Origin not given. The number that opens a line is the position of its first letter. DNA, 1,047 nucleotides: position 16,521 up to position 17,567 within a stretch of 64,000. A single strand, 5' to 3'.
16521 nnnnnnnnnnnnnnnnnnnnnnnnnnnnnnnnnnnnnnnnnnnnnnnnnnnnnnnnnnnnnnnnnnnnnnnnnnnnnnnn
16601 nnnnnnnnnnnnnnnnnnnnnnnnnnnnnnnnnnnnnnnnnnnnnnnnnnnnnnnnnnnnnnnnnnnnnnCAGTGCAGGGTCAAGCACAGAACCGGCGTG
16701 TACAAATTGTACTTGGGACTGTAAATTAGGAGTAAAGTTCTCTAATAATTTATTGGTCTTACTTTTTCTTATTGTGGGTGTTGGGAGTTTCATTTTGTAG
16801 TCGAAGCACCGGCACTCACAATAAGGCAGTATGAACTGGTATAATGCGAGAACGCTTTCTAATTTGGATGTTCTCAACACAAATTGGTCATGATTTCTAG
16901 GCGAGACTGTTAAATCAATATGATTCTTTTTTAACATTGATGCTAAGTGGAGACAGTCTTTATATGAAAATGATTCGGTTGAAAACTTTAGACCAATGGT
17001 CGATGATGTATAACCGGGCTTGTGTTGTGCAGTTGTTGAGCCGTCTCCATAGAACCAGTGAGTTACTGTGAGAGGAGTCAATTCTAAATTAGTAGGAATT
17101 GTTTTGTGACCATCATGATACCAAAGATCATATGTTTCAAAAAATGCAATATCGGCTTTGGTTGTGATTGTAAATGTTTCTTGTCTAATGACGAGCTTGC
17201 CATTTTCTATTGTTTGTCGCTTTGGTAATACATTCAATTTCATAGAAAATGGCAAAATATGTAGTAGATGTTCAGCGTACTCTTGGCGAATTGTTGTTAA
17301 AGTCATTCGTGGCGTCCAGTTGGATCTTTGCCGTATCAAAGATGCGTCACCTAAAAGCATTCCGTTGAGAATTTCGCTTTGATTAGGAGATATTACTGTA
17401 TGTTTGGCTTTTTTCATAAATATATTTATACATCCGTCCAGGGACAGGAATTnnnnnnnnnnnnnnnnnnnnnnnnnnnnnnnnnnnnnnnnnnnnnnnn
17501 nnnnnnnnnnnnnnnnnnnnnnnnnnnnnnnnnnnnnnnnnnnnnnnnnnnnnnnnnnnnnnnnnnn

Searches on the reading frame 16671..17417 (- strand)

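Call 48: search_protein_families(library=pfam, max_evalue=0.01, proteins=[window:16671-17417:-])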
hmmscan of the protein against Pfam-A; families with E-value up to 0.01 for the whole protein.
window:16671-17417:- (249 aa): 1 family
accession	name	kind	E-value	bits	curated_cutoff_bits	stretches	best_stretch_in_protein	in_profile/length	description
PF03161.18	LAGLIDADG_2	-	2.5e-21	76.8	25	1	15-185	2-162/168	LAGLIDADG DNA endonuclease family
